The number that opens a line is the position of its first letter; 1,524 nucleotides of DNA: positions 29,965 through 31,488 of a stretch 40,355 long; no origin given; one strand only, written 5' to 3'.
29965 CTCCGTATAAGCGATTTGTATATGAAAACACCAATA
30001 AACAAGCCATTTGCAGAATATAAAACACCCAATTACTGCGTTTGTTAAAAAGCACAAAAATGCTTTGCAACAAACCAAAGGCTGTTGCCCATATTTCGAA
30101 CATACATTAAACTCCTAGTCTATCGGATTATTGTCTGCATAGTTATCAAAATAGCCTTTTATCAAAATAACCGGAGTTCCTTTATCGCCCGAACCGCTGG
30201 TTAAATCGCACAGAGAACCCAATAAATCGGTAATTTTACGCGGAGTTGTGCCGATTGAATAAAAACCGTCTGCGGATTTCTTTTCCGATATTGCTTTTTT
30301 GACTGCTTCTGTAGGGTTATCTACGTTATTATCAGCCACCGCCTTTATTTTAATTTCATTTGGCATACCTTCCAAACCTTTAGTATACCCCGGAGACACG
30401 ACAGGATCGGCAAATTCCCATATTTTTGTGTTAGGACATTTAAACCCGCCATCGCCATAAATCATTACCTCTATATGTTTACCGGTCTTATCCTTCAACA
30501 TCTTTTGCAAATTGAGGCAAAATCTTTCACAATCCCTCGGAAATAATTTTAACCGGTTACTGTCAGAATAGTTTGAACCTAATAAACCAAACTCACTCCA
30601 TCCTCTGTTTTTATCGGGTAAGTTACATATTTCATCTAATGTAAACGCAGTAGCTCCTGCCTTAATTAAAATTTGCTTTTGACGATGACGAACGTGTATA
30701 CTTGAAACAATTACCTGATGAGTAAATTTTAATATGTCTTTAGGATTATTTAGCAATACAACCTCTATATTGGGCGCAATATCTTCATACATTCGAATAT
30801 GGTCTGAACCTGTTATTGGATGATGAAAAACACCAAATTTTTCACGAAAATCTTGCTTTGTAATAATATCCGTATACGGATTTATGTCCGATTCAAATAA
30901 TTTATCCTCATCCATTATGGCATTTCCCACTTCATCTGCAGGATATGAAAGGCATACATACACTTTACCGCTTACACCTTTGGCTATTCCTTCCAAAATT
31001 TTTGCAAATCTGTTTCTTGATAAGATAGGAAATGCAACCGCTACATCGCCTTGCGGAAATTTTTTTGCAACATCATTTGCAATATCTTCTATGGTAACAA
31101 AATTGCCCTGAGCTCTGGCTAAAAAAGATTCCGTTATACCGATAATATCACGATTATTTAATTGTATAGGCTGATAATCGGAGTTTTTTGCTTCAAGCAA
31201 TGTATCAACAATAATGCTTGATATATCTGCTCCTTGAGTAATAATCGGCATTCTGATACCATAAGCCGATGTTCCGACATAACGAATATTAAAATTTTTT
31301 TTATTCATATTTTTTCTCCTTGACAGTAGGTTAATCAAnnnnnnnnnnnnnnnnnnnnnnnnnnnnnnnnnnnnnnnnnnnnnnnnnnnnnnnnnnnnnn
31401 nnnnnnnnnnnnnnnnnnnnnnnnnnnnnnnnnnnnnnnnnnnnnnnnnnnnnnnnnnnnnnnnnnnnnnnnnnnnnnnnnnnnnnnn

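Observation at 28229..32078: Leader-controlled five-gene operon (NadM adenylyltransferase, CofE-like ligase, PnuC-like transporter, deoxyribosyltransferase/Rcl-like, small radical SAM) next to deoC: candidate undescribed nucleoside/cofactor salvage-modification pathway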

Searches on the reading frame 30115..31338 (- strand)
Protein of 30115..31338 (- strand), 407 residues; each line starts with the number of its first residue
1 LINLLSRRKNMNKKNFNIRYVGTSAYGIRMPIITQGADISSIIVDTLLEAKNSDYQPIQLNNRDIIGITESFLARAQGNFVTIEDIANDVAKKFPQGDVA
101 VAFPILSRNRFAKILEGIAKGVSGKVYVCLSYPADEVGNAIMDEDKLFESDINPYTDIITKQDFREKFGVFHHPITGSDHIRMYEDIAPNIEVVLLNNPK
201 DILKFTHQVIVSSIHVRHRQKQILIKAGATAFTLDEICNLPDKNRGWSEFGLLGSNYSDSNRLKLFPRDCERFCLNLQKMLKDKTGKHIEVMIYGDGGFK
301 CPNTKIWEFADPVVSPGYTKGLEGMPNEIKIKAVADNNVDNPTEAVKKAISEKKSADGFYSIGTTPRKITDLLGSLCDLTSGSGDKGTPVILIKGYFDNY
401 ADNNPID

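Call 3: search_protein_families(library=pfam, proteins=[window:30115-31338:-], max_evalue=0.01)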
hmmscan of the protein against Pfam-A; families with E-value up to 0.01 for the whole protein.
window:30115-31338:- (407 aa): 1 family
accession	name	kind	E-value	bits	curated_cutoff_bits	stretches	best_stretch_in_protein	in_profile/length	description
PF01996.21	F420_ligase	-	3.9e-49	167.5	25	1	27-395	1-218/218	F420-0:Gamma-glutamyl ligase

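Call 4: search_protein_families(library=ncbifam, proteins=[window:30115-31338:-], max_evalue=0.01)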
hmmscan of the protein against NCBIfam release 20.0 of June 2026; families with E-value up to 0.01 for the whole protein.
window:30115-31338:- (407 aa): 2 families
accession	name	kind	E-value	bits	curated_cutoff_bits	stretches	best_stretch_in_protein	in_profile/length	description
NF009809.0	PRK13293.1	equivalog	1.4e-10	40.9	274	1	27-87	7-57/253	coenzyme F420-0:L-glutamate ligase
TIGR01916.1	F420_cofE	equivalog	1.6e-09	37.6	180.65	0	361-397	186-222/244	coenzyme F420-0:L-glutamate ligase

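Call 12: find_homologous_proteins(query=window:30115-31338:-, max_evalue=0.00001)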
Query window:30115-31338:- (407 aa): 8000 proteins with E <= 0.00001 among 8000 candidates; the best 120 are listed.
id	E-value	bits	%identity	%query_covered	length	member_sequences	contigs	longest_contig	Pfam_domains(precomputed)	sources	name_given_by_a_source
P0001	1.4e-267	905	100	98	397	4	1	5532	PF01996.22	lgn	-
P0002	3.1e-219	746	82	97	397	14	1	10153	PF01996.22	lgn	-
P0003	1.6e-215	734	79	97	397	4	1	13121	PF01996.22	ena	-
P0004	1.9e-214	730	79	98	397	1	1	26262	PF01996.22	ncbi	-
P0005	1.1e-213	728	78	97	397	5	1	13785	PF01996.22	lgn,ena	-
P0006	3.0e-213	726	78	97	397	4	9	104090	PF01996.22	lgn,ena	-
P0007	3.4e-213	726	78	98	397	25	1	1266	PF01996.22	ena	-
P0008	8.5e-213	725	78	98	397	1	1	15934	PF01996.22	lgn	-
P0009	1.3e-212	724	77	97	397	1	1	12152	PF01996.22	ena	-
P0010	1.4e-212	724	78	97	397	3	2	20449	PF01996.22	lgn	-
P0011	2.4e-212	723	77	97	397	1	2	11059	PF01996.22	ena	-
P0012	6.4e-212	722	79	96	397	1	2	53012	PF01996.22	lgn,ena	-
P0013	1.7e-211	720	79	96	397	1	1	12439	PF01996.22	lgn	-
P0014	3.6e-211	719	81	95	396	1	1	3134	PF01996.22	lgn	-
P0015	3.9e-211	719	79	96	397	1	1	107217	PF01996.22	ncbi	-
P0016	5.6e-210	715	77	97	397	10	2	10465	PF01996.22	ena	-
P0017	1.4e-209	714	78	97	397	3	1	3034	PF01996.22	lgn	-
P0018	1.7e-209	714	77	97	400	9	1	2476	PF01996.22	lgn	-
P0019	2.5e-209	713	77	98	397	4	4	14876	PF01996.22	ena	-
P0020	1.6e-208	711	75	97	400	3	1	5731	PF01996.22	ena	-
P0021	2.4e-208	710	77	97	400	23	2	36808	PF01996.22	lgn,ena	-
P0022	2.9e-208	710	76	97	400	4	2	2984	PF01996.22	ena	-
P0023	3.9e-208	709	77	97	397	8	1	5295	PF01996.22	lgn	-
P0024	2.8e-207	706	76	97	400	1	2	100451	PF01996.22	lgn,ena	-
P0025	1.1e-206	705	77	96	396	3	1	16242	PF01996.22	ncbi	-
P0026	1.1e-206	705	76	95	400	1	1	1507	PF01996.22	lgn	-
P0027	2.6e-206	703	76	96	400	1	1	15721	PF01996.22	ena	-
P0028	1.6e-205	701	74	97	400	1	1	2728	PF01996.22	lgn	-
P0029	7.5e-204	695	76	95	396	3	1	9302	PF01996.22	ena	-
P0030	2.3e-203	694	76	96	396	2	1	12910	PF01996.22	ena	-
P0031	2.8e-203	693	77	95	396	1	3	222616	PF01996.22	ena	-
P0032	2.3e-202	690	74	97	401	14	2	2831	PF01996.22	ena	-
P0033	2.7e-202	690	73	97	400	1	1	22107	PF01996.22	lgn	-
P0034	6.1e-202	689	73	97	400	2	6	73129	PF01996.22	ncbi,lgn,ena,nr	ncbi:MAG: coenzyme F420-0:L-glutamate ligase [Alphaproteobacteria bacterium]|nr:coenzyme F420-0:L-gl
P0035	7.4e-202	689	75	95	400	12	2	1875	PF01996.22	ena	-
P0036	1.1e-201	688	74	96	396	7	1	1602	PF01996.22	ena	-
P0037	1.3e-201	688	75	95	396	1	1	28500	PF01996.22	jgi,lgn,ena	-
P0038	1.4e-201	688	75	96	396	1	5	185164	PF01996.22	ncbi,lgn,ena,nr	ncbi:MAG: coenzyme F420-0:L-glutamate ligase [Alphaproteobacteria bacterium]|nr:coenzyme F420-0:L-gl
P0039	1.5e-201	688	75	96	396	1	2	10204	PF01996.22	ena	-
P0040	3.1e-201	687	73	97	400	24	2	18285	PF01996.22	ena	-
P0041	6.4e-201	686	73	96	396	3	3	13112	PF01996.22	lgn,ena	-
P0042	6.9e-201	685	74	96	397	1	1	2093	PF01996.22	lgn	-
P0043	1.8e-200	684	73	98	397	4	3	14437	PF01996.22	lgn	-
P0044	1.4e-199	681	74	98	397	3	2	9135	PF01996.22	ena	-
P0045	2.2e-199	680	73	97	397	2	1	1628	PF01996.22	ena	-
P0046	2.8e-199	680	75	95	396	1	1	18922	PF01996.22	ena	-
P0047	5.7e-199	679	72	98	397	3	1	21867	PF01996.22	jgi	-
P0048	2.1e-198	677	72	97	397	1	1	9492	PF01996.22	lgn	-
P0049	1.1e-197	675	71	98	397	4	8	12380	PF01996.22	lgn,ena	-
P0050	2.5e-196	670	72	97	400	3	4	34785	PF01996.22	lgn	-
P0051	3.3e-196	670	73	97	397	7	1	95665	PF01996.22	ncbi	-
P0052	7.3e-196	669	73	97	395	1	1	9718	PF01996.22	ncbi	-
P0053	1.2e-194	665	72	95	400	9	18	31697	PF01996.22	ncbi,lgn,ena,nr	ncbi:MAG: coenzyme F420-0:L-glutamate ligase [Alphaproteobacteria bacterium]|nr:coenzyme F420-0:L-gl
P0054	1.2e-194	665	71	98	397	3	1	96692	PF01996.22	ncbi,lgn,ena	-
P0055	1.3e-194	665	72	98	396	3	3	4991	PF01996.22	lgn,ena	-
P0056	1.8e-194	664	73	96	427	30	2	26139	PF01996.22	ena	-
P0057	2.1e-194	664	71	98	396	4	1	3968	PF01996.22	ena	-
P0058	8.6e-194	662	74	96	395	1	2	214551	PF01996.22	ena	-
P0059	1.2e-193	662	71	97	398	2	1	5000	PF01996.22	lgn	-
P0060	3.5e-193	660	71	98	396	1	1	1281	PF01996.22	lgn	-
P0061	5.6e-193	659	71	98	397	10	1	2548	PF01996.22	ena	-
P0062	8.5e-192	655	71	97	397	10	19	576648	PF01996.22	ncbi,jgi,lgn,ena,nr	ncbi:MAG: F420-0--gamma-glutamyl ligase [Alphaproteobacteria bacterium]|jgi:F420-0:gamma-glutamyl li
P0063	3.1e-191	654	71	97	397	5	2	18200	PF01996.22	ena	-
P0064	5.3e-191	653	71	97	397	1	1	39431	PF01996.22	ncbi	-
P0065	1.3e-190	652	70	98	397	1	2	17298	PF01996.22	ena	-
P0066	1.7e-190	651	71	97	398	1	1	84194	PF01996.22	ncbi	-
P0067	2.1e-190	651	72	96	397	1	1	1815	PF01996.22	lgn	-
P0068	2.4e-190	651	69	98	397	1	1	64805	PF01996.22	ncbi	-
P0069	5.8e-190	649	71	98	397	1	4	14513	PF01996.22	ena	-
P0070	1.0e-189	649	70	97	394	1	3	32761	PF01996.22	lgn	-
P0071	1.4e-188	645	70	95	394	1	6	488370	PF01996.22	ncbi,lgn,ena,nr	ncbi:MAG: coenzyme F420-0:L-glutamate ligase [Alphaproteobacteria bacterium]|nr:coenzyme F420-0:L-gl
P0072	1.9e-188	644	70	96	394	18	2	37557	PF01996.22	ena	-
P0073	2.5e-188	644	68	97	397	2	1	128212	PF01996.22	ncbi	-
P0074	3.1e-188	644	68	100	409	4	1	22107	PF01996.22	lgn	-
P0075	4.7e-188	643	69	98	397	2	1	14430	PF01996.22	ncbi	-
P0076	7.9e-188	642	70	96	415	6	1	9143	PF01996.22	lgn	-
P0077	2.7e-187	641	70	96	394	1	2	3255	PF01996.22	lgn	-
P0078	3.5e-187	640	69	95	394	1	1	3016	PF01996.22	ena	-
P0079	6.9e-186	636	68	96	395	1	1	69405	PF01996.22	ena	-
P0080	7.3e-186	636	70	95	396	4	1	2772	PF01996.22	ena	-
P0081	1.4e-185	635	70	96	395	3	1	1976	PF01996.22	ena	-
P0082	1.7e-185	635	69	95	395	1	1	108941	PF01996.22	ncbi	-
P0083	2.1e-185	634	69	99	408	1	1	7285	PF01996.22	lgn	-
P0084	5.1e-184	630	68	96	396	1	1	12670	PF01996.22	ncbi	-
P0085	1.0e-183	629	69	95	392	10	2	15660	PF01996.22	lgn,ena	-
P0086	2.1e-182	625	69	96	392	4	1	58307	PF01996.22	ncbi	-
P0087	1.2e-180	619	68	95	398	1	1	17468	PF01996.22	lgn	-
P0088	6.6e-179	613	66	96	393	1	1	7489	PF01996.22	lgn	-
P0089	8.7e-179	613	66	97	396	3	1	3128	PF01996.22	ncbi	-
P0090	2.1e-178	611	68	96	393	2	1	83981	PF01996.22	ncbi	-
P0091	1.2e-169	583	65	96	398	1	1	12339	PF01996.22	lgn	-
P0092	9.5e-162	557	62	97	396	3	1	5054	PF01996.22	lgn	-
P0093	1.9e-161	556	62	96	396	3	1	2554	PF01996.22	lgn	-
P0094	2.2e-160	552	61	96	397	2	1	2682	PF01996.22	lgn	-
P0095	6.2e-148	511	69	75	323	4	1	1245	PF01996.22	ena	-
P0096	2.5e-137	476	75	68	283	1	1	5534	PF01996.22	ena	-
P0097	9.8e-134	464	56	94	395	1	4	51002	PF01996.22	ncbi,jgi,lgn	jgi:F420-0:gamma-glutamyl ligase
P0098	1.5e-133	464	55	94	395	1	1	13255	PF01996.22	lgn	-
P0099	2.6e-133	463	54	97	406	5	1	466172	PF01996.22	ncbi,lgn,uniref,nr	ncbi:F420-0--gamma-glutamyl ligase [Clostridium niameyense]|uniref:F420-0--gamma-glutamyl ligase n=1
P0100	3.9e-133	462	55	94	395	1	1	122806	PF01996.22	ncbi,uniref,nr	ncbi:hypothetical protein CLPU_12c00150 [Gottschalkia purinilytica]|uniref:Coenzyme F420:L-glutamate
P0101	1.8e-131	457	56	94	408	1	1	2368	PF01996.22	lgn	-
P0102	4.5e-131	456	55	94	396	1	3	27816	PF01996.22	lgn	-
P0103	7.3e-131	455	55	94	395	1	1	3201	PF01996.22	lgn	-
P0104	1.3e-130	454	55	94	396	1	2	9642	PF01996.22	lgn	-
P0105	1.3e-130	454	55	94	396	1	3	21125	PF01996.22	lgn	-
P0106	1.6e-130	454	56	94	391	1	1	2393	PF01996.22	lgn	-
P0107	1.6e-130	454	56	94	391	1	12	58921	PF01996.22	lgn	-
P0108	1.7e-130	454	55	94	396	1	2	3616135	PF01996.22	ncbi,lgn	ncbi:coenzyme F420-0:L-glutamate ligase [Clostridium sp. JNZ J1-5]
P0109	1.9e-130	453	55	94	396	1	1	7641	PF01996.22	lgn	-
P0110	2.0e-130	453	55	94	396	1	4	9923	PF01996.22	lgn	-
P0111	2.8e-130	453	54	99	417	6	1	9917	PF01996.22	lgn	-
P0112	2.9e-130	453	54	94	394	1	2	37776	PF01996.22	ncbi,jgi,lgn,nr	ncbi:MAG TPA: F420-0--gamma-glutamyl ligase [Clostridia bacterium]|jgi:hypothetical protein|nr:F420-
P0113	2.9e-130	453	54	94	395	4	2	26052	PF01996.22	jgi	-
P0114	3.0e-130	453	55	94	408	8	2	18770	PF01996.22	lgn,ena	-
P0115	6.5e-130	452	55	94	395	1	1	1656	PF01996.22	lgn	-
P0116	9.6e-130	451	55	94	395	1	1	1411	PF01996.22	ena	-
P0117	1.3e-129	451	54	94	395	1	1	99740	PF01996.22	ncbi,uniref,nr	ncbi:coenzyme F420-0:L-glutamate ligase [Clostridium brassicae]|uniref:Coenzyme F420-0:L-glutamate l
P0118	1.5e-129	451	56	94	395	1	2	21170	PF01996.22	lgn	-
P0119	1.6e-129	450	55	94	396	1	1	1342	PF01996.22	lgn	-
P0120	1.9e-129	450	55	94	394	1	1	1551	PF01996.22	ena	-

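Call 13: find_encoding_contigs(protein=P0062, flank=8000, max_places=3)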
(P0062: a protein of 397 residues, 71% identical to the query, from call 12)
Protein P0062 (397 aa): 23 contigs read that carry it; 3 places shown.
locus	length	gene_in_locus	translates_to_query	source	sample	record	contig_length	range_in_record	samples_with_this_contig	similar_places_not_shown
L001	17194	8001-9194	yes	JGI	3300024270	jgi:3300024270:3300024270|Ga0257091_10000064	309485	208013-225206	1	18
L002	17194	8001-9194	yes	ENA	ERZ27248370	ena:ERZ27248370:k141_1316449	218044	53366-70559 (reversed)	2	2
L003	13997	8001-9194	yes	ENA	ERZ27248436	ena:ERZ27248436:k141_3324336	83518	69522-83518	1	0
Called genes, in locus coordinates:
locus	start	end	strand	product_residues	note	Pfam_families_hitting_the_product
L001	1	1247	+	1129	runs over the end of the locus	PF02415:Chlam_PMP (faint), PF03797:Autotransporter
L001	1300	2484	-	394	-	PF00871:Acetate_kinase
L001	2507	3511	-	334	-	PF01515:PTA_PTB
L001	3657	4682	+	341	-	-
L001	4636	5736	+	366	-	PF01594:AI-2E_transport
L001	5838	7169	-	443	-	-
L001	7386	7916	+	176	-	PF01467:CTP_transf_like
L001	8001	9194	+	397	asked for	PF01996:F420_ligase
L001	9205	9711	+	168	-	-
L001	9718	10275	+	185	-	PF04973:NMN_transporter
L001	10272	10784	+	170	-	PF05014:Nuc_deoxyrib_tr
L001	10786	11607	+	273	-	PF04055:Radical_SAM (weak)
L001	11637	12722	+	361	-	PF04966:OprB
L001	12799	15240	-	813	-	PF02518:HATPase_c, PF00204:DNA_gyraseB, PF01751:Toprim, PF18053:GyrB_insert (weak), PF00986:DNA_gyraseB_C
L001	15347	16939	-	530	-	PF14264:Glucos_trans_II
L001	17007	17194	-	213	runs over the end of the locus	PF13441:Gly-zipper_YMGG, PF13488:Gly-zipper_Omp (weak), PF00691:OmpA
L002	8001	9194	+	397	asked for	PF01996:F420_ligase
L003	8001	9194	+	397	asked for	PF01996:F420_ligase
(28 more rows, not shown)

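Call 14: find_encoding_contigs(protein=P0099, flank=8000, max_places=2)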
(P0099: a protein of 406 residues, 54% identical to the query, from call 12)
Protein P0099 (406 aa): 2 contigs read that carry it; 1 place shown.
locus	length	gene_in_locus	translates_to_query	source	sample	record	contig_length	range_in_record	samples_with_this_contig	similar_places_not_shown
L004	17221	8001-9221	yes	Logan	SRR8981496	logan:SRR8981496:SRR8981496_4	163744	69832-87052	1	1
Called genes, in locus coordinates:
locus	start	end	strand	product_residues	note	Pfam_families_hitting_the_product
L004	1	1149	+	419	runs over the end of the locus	PF05147:LANC_like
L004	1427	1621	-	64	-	-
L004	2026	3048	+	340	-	PF03590:AsnA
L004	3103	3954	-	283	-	PF03460:NIR_SIR_ferr, PF01077:NIR_SIR, PF12797:Fer4_2 (faint), PF14697:Fer4_21, PF12838:Fer4_7 (weak), PF13187:Fer4_9 (weak), PF00037:Fer4, PF12837:Fer4_6 (weak), +1 more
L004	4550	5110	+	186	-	PF12822:ECF_trnsprt (weak)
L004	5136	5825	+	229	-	-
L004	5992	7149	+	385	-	PF19935:DUF6398, PF04184:ST7, PF13181:TPR_8 (faint), PF13428:TPR_14 (faint), PF07719:TPR_2 (faint), PF00515:TPR_1 (faint)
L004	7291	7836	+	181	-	PF02525:Flavodoxin_2 (weak), PF03358:FMN_red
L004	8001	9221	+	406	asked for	PF01996:F420_ligase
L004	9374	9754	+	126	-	PF00072:Response_reg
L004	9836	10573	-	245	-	PF01416:PseudoU_synth_1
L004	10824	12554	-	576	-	PF05833:NFACT_N, PF05670:NFACT-R_1, PF18297:NFACT-R_2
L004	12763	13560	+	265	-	PF01678:DAP_epimerase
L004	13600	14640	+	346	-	-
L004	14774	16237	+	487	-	PF05157:MshEN, PF00437:T2SSE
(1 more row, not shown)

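Call 15: find_encoding_contigs(protein=P0100, flank=8000, max_places=2)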
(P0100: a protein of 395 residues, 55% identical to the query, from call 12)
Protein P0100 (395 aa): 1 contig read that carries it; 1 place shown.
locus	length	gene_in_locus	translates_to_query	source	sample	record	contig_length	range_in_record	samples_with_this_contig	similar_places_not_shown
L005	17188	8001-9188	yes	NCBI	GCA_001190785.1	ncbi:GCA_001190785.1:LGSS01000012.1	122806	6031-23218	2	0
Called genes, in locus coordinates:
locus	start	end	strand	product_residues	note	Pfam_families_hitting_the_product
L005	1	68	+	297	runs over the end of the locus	PF00528:BPD_transp_1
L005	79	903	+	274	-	PF00528:BPD_transp_1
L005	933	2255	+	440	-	PF01547:SBP_bac_1, PF13416:SBP_bac_8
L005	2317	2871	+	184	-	PF27735:2-thiour_desulf_put (weak), PF04463:2-thiour_desulf (weak)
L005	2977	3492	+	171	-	PF18955:DUF5698, PF10035:DUF2179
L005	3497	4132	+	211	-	PF04199:Cyclase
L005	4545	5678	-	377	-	PF18915:DUF5667 (faint)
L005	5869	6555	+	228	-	PF04542:Sigma70_r2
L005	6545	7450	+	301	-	PF12791:RsgI_N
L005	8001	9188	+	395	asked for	PF01996:F420_ligase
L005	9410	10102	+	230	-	PF00072:Response_reg, PF00486:Trans_reg_C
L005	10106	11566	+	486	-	PF00672:HAMP, PF00512:HisKA, PF02518:HATPase_c, PF14501:HATPase_c_5 (weak)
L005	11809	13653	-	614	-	PF13522:GATase_6, PF13537:GATase_7, PF00733:Asn_synthase, PF06508:QueC (weak)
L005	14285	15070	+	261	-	PF00005:ABC_tran, PF13304:AAA_21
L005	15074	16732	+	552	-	-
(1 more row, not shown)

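Call 27: search_solved_structures(query=window:30115-31308:-, max_evalue=0.01)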
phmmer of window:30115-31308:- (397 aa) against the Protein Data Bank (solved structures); distinct sequences matched with E-value up to 0.01: 0.

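Call 34: search_protein_families(library=pfam, proteins=[L001:9205-9711:+], max_evalue=0.1)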
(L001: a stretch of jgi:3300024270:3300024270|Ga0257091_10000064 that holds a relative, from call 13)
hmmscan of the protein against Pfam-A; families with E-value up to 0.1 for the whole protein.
L001:9205-9711:+ (168 aa): 1 family
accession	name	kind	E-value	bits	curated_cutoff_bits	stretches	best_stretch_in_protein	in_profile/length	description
PF18907.5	DUF5662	-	0.088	12.9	27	0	9-44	3-38/156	Family of unknown function (DUF5662)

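Call 52: find_encoding_contigs(protein=P0090, flank=6000, max_places=3)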
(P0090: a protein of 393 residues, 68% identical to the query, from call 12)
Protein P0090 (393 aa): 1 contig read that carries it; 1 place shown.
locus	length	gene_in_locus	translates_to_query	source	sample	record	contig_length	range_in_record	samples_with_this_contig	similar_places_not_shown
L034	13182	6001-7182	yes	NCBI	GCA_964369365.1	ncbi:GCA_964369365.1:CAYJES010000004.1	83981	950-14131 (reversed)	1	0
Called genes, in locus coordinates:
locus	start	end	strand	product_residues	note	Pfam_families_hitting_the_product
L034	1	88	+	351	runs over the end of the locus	PF01384:PHO4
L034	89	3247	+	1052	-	PF13116:YhdP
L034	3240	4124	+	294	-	PF13641:Glyco_tranf_2_3, PF00535:Glycos_transf_2, PF10111:Glyco_tranf_2_2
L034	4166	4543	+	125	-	PF03724:META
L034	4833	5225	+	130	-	-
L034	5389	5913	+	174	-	PF01467:CTP_transf_like (weak)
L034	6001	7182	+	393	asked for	PF01996:F420_ligase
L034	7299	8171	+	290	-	PF01634:HisG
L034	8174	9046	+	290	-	PF01259:SAICAR_synt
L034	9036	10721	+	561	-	PF03069:FmdA_AmdA, PF01259:SAICAR_synt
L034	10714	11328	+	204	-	-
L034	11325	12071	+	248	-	PF00977:His_biosynth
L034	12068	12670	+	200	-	PF01502:PRA-CH, PF01503:PRA-PH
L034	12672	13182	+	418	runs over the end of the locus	PF00709:Adenylsucc_synt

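Call 53: find_encoding_contigs(protein=P0097, flank=6000, max_places=3)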
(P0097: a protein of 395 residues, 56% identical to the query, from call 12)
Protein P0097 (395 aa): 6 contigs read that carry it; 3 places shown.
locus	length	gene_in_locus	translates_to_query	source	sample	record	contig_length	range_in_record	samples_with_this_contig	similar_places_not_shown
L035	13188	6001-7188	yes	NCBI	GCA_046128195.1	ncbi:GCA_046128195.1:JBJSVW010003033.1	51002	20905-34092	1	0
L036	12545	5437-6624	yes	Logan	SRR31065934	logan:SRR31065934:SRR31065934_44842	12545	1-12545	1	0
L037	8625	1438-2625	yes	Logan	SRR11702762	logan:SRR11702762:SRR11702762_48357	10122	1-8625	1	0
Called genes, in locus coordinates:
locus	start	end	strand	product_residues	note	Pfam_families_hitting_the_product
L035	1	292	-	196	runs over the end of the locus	PF23457:LysM2_NFP, PF01476:LysM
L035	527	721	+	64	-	-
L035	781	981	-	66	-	PF00269:SASP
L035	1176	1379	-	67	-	PF07870:DUF1657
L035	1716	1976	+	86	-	PF04023:FeoA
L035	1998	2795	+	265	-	PF03193:RsgA_GTPase (faint), PF00009:GTP_EFTU (faint), PF09439:SRPRB (weak), PF01926:MMR_HSR1, PF02421:FeoB_N, PF17910:FeoB_Cyto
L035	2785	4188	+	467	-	PF07670:Gate, PF07664:FeoB_C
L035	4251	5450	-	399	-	PF00465:Fe-ADH, PF13685:Fe-ADH_2, PF25137:ADH_Fe_C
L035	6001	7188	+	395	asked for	PF01996:F420_ligase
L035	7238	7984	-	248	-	PF13938:DUF4213, PF04016:DUF364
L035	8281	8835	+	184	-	PF12822:ECF_trnsprt, PF02632:BioY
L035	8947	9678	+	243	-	PF01656:CbiA, PF13500:AAA_26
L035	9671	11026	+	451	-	PF00202:Aminotran_3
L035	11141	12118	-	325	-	PF16654:DAPDH_C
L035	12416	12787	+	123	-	PF01022:HTH_5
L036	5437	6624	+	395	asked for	PF01996:F420_ligase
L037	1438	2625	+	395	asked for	PF01996:F420_ligase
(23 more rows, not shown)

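Call 57: find_encoding_contigs(protein=P0073, flank=5000, max_places=2)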
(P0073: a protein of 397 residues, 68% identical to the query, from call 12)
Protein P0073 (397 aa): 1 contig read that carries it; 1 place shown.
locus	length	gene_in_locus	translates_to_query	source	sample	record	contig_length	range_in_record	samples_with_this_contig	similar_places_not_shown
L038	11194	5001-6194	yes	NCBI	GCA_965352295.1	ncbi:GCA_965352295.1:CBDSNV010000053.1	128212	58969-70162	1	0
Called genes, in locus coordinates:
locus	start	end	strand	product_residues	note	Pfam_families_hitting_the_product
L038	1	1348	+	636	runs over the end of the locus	PF13623:SurA_N_2, PF13624:SurA_N_3, PF13145:Rotamase_2, PF00639:Rotamase (weak), PF13145:Rotamase_2 (weak)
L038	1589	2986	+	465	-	-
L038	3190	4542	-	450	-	-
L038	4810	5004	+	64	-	-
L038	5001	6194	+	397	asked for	PF01996:F420_ligase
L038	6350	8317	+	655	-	-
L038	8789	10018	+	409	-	PF03162:Y_phosphatase2 (faint), PF13350:Y_phosphatase3, PF14566:PTPlike_phytase, PF22741:PTP-NADK, PF22785:Tc-R-P, PF00782:DSPc, PF22784:PTP-SAK, PF20717:DUF6829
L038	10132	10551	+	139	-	PF20717:DUF6829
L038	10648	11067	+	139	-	PF21157:DksA_N, PF01258:zf-dskA_traR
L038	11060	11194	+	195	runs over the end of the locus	PF02545:Maf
